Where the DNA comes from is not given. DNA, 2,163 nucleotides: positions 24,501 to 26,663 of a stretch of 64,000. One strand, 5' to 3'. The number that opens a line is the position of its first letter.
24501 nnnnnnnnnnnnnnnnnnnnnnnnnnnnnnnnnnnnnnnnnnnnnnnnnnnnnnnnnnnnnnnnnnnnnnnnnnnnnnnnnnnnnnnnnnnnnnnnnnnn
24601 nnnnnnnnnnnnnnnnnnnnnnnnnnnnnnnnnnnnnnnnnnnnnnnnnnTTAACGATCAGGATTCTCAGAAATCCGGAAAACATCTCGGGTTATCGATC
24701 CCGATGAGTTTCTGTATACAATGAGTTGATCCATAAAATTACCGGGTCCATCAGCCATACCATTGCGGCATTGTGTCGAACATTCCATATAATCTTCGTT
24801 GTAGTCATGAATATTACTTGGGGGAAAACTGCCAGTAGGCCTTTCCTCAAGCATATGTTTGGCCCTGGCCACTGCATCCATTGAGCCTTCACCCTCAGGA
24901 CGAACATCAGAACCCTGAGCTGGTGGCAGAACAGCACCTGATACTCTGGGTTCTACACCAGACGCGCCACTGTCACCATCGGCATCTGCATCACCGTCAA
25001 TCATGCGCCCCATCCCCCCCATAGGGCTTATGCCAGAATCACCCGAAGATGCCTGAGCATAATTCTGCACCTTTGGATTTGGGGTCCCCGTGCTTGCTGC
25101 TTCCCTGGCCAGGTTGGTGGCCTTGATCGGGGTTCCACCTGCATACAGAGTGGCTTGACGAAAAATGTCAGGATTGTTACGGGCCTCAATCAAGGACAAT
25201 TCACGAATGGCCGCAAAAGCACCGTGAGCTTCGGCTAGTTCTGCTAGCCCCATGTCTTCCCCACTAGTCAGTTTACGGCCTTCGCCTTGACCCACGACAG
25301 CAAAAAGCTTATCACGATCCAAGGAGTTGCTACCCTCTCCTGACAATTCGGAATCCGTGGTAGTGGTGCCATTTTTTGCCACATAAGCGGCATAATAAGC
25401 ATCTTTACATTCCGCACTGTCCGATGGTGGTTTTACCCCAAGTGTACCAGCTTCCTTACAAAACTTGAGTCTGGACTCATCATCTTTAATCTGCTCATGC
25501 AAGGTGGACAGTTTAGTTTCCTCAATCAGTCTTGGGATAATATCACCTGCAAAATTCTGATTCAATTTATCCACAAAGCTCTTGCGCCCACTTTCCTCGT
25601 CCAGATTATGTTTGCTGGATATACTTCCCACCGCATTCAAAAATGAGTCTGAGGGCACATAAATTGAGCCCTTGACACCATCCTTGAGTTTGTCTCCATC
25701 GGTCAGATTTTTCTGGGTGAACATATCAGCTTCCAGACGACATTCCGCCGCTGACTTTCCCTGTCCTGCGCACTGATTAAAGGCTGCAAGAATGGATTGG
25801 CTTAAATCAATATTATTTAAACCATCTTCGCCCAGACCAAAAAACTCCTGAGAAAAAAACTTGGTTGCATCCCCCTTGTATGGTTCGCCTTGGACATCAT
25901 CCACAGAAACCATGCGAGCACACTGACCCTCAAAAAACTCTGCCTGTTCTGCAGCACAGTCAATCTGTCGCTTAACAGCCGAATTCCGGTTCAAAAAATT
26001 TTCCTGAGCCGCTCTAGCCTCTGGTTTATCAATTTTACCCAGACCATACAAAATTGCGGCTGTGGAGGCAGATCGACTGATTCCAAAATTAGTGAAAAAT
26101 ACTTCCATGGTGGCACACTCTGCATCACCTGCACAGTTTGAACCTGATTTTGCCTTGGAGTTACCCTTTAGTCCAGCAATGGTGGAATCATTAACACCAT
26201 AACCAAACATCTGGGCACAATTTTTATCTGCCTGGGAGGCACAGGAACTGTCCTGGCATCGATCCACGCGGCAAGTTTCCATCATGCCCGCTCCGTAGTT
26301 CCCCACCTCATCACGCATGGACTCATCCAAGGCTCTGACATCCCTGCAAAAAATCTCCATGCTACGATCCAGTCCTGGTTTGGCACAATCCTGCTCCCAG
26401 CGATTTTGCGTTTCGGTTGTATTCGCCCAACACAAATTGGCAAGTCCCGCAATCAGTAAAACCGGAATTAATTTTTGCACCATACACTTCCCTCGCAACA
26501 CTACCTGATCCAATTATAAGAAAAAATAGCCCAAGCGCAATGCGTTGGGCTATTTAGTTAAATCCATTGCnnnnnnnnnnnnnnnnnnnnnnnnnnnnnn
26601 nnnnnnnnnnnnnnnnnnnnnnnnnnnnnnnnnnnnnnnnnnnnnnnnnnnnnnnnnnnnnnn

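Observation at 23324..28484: Three consecutive large secreted proteins of unknown function immediately downstream of the degenerate PilT pair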

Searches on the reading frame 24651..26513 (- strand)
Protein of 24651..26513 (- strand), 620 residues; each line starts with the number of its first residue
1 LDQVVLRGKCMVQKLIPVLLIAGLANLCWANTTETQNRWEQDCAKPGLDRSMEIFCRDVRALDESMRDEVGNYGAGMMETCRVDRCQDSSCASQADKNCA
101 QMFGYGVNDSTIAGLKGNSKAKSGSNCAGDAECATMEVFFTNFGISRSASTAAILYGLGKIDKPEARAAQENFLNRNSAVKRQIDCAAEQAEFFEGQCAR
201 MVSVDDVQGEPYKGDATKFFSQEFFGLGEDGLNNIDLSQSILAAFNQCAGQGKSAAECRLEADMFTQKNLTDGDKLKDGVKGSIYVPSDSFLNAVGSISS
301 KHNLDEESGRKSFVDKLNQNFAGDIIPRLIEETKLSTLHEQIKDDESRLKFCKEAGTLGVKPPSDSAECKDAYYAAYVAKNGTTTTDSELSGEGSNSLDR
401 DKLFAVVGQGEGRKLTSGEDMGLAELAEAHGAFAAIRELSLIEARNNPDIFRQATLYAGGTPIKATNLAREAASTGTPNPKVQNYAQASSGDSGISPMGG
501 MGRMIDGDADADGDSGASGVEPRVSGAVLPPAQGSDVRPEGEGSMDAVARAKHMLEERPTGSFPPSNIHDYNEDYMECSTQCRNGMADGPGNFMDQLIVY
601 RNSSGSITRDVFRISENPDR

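Call 3: search_protein_families(library=pfam, proteins=[window:24651-26513:-], max_evalue=0.1)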
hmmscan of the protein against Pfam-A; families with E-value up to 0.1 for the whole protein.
window:24651-26513:- (620 aa): 0 families

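Call 4: search_protein_families(library=ncbifam, proteins=[window:24651-26513:-], max_evalue=0.1)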
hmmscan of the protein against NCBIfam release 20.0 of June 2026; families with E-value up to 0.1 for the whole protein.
window:24651-26513:- (620 aa): 0 families

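Call 10: find_homologous_proteins(query=window:24651-26483:-)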
Query window:24651-26483:- (610 aa): 2 proteins with E <= 0.001 among 8000 candidates.
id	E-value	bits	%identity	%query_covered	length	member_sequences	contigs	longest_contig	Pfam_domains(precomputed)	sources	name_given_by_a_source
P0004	0.0e+0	1371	100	100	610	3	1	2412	-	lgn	-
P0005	5.6e-215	734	60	100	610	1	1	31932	-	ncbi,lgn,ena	-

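Call 33: search_protein_representatives(alignment_id=A2)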
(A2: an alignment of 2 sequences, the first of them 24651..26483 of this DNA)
Query: 2 sequences, 626 profile positions. Proteins with E-value up to 0.001 (for the whole library): 7; up to 1e-10: 5; up to 1e-30: 3. The best 7 are listed.
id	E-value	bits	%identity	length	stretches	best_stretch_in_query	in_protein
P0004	0.0e+00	1291.3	-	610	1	1-624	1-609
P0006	4.4e-84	299.6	-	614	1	23-535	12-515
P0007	4.0e-73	263.4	-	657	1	81-609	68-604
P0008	2.1e-16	76.1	-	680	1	178-495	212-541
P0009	1.0e-13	67.2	-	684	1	83-476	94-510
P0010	8.9e-08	47.6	-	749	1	135-464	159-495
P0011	2.2e-05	39.7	-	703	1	90-461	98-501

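Call 37: find_homologous_proteins(query=A4)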
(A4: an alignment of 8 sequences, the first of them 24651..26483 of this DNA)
Query A4 (8 sequences) (610 aa, profile of the alignment): 2 proteins with E <= 0.001 among 8000 candidates.
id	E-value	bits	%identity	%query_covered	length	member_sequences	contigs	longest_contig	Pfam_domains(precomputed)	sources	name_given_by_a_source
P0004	4.2e-222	758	100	100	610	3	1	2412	-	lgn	-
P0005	1.2e-221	756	60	100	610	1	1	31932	-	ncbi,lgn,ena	-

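Call 39: find_encoding_contigs(protein=P0006, flank=10000, max_places=3)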
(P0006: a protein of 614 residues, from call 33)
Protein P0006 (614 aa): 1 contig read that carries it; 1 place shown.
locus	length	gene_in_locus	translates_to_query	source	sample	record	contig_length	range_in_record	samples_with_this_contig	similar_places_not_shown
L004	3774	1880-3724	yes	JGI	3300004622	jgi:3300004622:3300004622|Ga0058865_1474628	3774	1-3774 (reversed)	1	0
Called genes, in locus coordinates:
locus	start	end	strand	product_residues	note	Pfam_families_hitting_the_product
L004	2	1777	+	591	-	?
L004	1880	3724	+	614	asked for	-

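Call 40: find_encoding_contigs(protein=P0009, flank=10000, max_places=3)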
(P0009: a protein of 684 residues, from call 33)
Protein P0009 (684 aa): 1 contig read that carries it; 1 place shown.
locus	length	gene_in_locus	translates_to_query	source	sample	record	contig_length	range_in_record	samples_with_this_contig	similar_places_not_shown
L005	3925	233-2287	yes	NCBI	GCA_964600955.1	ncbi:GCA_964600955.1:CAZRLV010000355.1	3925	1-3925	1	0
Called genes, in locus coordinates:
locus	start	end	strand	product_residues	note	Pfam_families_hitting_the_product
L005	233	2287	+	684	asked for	-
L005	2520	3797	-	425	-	-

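Call 41: find_encoding_contigs(protein=P0007, flank=10000, max_places=3)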
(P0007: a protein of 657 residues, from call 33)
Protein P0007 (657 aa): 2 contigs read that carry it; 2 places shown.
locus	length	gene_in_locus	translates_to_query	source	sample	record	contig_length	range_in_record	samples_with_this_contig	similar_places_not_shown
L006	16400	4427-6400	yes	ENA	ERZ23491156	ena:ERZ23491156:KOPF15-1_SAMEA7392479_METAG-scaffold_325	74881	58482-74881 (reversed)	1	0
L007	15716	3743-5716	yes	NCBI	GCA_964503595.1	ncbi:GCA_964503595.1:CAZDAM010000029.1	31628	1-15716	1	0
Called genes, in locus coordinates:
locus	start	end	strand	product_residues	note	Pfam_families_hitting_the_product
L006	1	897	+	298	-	?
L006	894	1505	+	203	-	-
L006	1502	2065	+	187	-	PF07963:N_methyl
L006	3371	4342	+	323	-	-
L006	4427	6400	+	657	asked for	-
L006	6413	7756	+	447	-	-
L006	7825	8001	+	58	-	-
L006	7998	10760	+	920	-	PF00082:Peptidase_S8, PF02922:CBM_48, PF16561:AMPK1_CBM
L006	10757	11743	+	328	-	PF01264:Chorismate_synt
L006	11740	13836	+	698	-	PF00515:TPR_1 (faint), PF07719:TPR_2 (faint), PF12895:ANAPC3 (faint), PF14559:TPR_19 (faint)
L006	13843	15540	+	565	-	PF13177:DNA_pol3_delta2, PF00004:AAA, PF22608:DNAX_ATPase_lid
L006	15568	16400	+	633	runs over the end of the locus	-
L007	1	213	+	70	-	?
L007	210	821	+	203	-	-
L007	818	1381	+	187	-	PF07963:N_methyl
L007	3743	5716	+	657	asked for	-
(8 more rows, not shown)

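Call 42: find_encoding_contigs(protein=P0008, flank=10000, max_places=3)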
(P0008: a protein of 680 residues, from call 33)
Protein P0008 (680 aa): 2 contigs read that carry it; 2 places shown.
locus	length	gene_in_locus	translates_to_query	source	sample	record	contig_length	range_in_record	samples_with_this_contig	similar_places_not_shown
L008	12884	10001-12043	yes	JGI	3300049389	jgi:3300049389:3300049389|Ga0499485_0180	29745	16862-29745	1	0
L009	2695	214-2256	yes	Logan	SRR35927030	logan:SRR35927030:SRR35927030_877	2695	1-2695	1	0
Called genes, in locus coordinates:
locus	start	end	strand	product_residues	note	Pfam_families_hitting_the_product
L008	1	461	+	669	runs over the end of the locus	PF22745:Nlig-Ia, PF01653:DNA_ligase_aden, PF03120:OB_DNA_ligase, PF03119:DNA_ligase_ZBD, PF12826:HHH_2, PF14520:HHH_5 (weak), PF00533:BRCT, PF12738:PTCB-BRCT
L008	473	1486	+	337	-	PF03796:DnaB_C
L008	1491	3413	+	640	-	PF00515:TPR_1 (faint), PF04733:Coatomer_E (faint), PF07719:TPR_2 (faint), PF12895:ANAPC3 (faint), PF13174:TPR_6 (faint), PF13176:TPR_7 (faint), PF13181:TPR_8 (faint), PF14559:TPR_19 (weak), +16 more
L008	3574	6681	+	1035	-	-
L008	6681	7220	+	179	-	-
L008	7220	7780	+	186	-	PF07963:N_methyl (weak)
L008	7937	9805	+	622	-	-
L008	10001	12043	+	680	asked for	-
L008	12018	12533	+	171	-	-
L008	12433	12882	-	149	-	?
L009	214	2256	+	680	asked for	-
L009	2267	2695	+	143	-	?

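Call 43: find_encoding_contigs(protein=P0010, flank=10000, max_places=3)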
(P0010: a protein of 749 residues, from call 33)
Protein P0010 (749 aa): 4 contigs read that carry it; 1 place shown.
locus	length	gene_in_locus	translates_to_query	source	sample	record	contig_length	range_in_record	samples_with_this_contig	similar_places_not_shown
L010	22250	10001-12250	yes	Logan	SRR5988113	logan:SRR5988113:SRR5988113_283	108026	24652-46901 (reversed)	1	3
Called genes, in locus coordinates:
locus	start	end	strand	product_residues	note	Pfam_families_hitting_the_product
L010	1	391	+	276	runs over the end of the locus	-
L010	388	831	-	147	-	-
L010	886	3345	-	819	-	PF00133:tRNA-synt_1, PF09334:tRNA-synt_1g, PF13603:tRNA-synt_1_2 (weak), PF08264:Anticodon_1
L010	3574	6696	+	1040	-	-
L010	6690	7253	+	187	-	-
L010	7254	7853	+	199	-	-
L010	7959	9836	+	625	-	-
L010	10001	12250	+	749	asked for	-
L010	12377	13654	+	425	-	-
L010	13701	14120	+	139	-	-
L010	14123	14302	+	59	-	-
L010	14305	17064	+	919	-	PF00082:Peptidase_S8, PF16561:AMPK1_CBM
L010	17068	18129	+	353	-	PF01761:DHQ_synthase, PF24621:DHQS_C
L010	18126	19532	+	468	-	PF01487:DHquinase_I, PF08501:Shikimate_dh_N, PF01488:Shikimate_DH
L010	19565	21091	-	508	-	-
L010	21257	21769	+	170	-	PF01202:SKI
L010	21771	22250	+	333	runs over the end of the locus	PF01264:Chorismate_synt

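Call 44: find_encoding_contigs(protein=P0011, flank=10000, max_places=3)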
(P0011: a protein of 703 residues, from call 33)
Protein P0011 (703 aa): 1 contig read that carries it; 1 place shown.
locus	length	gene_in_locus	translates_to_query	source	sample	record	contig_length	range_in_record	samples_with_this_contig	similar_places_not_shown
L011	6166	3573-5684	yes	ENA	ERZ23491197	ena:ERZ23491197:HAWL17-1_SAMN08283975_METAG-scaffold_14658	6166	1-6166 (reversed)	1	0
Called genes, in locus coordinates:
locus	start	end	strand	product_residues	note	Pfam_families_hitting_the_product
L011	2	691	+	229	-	?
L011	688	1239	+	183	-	PF07963:N_methyl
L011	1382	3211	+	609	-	-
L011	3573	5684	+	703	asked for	-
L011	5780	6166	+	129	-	?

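Call 55: search_protein_families(library=pfam, proteins=[L010:3574-6696:+, L010:6690-7253:+, L010:7254-7853:+, L008:6681-7220:+, L008:7220-7780:+, L006:894-1505:+, L006:1502-2065:+, L008:3574-6681:+], max_evalue=1)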
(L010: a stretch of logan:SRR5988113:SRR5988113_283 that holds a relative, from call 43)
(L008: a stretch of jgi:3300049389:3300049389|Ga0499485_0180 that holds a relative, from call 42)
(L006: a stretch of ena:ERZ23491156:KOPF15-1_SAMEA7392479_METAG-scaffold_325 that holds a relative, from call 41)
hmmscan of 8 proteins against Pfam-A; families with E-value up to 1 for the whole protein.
L010:3574-6696:+ (1040 aa): 1 family
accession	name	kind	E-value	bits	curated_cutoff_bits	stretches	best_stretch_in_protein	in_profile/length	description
PF00604.22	Flu_PB2_5th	-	0.042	13.6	25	1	592-671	90-167/210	Influenza RNA polymerase PB2 CAP binding domain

L010:6690-7253:+ (187 aa): 1 family
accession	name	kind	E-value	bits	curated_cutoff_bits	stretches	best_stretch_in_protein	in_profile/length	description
PF07963.17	N_methyl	-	0.0036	17.3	21.2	1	9-33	3-27/27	Prokaryotic N-terminal methylation motif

L010:7254-7853:+ (199 aa): 1 family
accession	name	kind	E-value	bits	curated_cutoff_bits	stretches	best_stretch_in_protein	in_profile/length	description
PF07963.17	N_methyl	-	0.0079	16.2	21.2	1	2-14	3-15/27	Prokaryotic N-terminal methylation motif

L008:6681-7220:+ (179 aa): 1 family
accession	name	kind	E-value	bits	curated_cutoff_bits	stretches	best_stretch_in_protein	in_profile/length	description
PF07963.17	N_methyl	-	0.00011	22.1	21.2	1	1-24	1-24/27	Prokaryotic N-terminal methylation motif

L008:7220-7780:+ (186 aa): 1 family
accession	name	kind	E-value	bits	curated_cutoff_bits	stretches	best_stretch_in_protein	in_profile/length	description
PF07963.17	N_methyl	-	8.9e-06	25.5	21.2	1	1-26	1-26/27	Prokaryotic N-terminal methylation motif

L006:894-1505:+ (203 aa): 0 families

L006:1502-2065:+ (187 aa): 1 family
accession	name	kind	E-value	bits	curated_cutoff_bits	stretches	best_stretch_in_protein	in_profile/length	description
PF07963.17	N_methyl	-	2e-07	30.7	21.2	1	2-27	1-26/27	Prokaryotic N-terminal methylation motif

L008:3574-6681:+ (1035 aa): 0 families

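Call 59: predict_structure(alignment_id=A4)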
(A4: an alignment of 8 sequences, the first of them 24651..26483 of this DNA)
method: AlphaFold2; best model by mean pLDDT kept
length: 610 residues; sequences in the alignment: 8
mean_pLDDT: 68.4   pTM: 0.64
mean pLDDT of the five models: 68.4, 63.8, 59.2, 59.1, 58.4
residues with pLDDT >= 90: 69; 70-90: 315; 50-70: 58; < 50: 168
segments of 3 or more residues with pLDDT < 50: 1-24, 109-114, 407-411, 470-562, 572-575, 577-610
pLDDT, mean of each block of 10 residues (from residue 1): 34 33 61 83 91 89 89 70 78 74 58 54 80 86 89 87 85 80 65 87 88 82 89 85 68 78 86 86 87 85 84 78 88 81 92 93 95 87 88 88 58 75 86 80 80 82 64 41 23 23 25 25 26 36 36 38 51 47 30 31 32
secondary structure, 60 per line:
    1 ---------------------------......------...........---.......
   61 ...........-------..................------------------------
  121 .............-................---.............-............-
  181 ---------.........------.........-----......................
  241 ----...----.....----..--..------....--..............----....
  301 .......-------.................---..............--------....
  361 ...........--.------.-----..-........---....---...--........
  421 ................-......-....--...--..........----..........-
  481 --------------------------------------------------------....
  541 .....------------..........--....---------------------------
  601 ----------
elements in order: H28-33 H40-50 H54-71 H79-96 H121-133 H135-150 H154-166 H168-179 E190-193 H194-198 H206-213 H219-240 H252-256 E273-276 H279-292 H297-307 H315-331 H335-348 H357-371 H390-397 H401-404 H413-436 H438-443 E445-448 E451-453 H456-465 H470-479 H537-545 H558-567 H570-573

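Call 76: search_solved_structures(query=A4, max_evalue=10)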
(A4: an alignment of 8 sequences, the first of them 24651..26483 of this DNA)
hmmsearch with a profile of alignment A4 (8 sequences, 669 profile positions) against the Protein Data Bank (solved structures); distinct sequences matched with E-value up to 10: 0.

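Call 79: search_solved_structures(query=A8, max_evalue=10)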
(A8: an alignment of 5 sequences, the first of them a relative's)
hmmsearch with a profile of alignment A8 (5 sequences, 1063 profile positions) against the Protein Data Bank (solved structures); distinct sequences matched with E-value up to 10: 0.

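Call 80: search_protein_families(library=ncbifam, proteins=[L010:3574-6696:+, L016:3326-6589:+, L016:6586-7119:+, L016:7116-7667:+, L010:13701-14120:+, L016:12208-13470:+, L016:7810-9639:+], max_evalue=1)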
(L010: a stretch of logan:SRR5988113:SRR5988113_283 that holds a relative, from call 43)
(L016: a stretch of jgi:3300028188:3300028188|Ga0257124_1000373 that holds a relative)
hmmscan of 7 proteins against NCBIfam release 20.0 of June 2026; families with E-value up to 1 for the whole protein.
L010:3574-6696:+ (1040 aa): 0 families

L016:3326-6589:+ (1087 aa): 0 families

L016:6586-7119:+ (177 aa): 9 families
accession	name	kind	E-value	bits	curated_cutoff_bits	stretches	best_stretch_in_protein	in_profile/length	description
NF047828.1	T3SSXpsI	equivalog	2.8e-07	30.6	150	1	3-81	2-78/132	type II secretion system protein XpsI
TIGR02532.1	IV_pilin_GFxxxE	domain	1.1e-05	25.1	16.3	1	2-20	1-19/24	prepilin-type N-terminal cleavage/methylation domain-containing protein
TIGR02523.1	type_IV_pilV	equivalog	3.6e-05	24.3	52.2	1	3-55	2-54/139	type IV pilus modification protein PilV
TIGR01708.2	typeII_sec_gspH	equivalog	0.0097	15.9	80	1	3-21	2-20/169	type II secretion system minor pseudopilin GspH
TIGR01707.1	gspI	equivalog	0.072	13.6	44.35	1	4-35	1-32/101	type II secretion system minor pseudopilin GspI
NF041002.1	pilin_ComGF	equivalog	0.078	13.2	80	1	3-30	2-29/139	competence type IV pilus minor pilin ComGF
NF007800.0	PRK10506.1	equivalog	0.13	12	158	1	2-19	8-25/163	prepilin peptidase-dependent protein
NF007862.0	PRK10574.1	equivalog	0.17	12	138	1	2-19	4-21/145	prepilin peptidase-dependent pilin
TIGR02598.1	TIGR02598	subfamily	0.73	10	51.4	1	4-32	1-29/151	Verru_Chthon cassette protein B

L016:7116-7667:+ (183 aa): 15 families
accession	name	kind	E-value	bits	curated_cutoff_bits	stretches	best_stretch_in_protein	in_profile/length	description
NF041013.1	T4P_ComGE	equivalog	1.9e-07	31.1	49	1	3-56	2-55/83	competence type IV pilus minor pilin ComGE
NF007848.0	PRK10557.1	equivalog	2.3e-05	23.8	120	1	2-59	8-65/192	prepilin peptidase-dependent protein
TIGR02532.1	IV_pilin_GFxxxE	domain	7.7e-05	22.4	16.3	1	4-26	1-23/24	prepilin-type N-terminal cleavage/methylation domain-containing protein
NF007800.0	PRK10506.1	equivalog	0.0024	17.7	158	1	1-48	5-51/163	prepilin peptidase-dependent protein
NF041002.1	pilin_ComGF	equivalog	0.0055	16.9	80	1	5-76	2-70/139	competence type IV pilus minor pilin ComGF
NF040982.1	ComGD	equivalog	0.01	16.2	70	1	5-34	2-31/139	competence type IV pilus minor pilin ComGD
TIGR02599.1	TIGR02599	subfamily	0.017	14.3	256.5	1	6-63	1-58/361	Verru_Chthon cassette protein C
NF007660.0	PRK10332.1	equivalog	0.022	15.3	86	1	1-24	5-28/107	prepilin-type N-terminal cleavage/methylation domain-containing protein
NF041775.1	typeIV_PilA_Myxo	equivalog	0.027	14.5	400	1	3-37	9-43/214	type IV pilin protein PilA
NF007862.0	PRK10574.1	equivalog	0.03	14.4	138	1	1-37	1-37/145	prepilin peptidase-dependent pilin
TIGR01707.1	gspI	equivalog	0.031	14.8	44.35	1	6-48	1-43/101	type II secretion system minor pseudopilin GspI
TIGR01708.2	typeII_sec_gspH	equivalog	0.036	14.1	80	1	5-50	2-53/169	type II secretion system minor pseudopilin GspH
NF038304.1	EPS_HpsC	equivalog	0.076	12.6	200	1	3-27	19-43/318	hormogonium polysaccharide secretion pseudopilin HpsC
NF040999.1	pilin_ComGC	equivalog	0.087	13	75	1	5-43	2-37/84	competence type IV pilus major pilin ComGC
NF006453.0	PRK08808.1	equivalog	0.14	11.2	295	1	2-19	4-21/211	type II secretion system protein J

L010:13701-14120:+ (139 aa): 1 family
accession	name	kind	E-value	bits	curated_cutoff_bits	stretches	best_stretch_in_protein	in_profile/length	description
NF004619.0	PRK05953.1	equivalog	0.13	11.7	278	1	51-121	136-204/208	precorrin-8X methylmutase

L016:12208-13470:+ (420 aa): 0 families

L016:7810-9639:+ (609 aa): 0 families
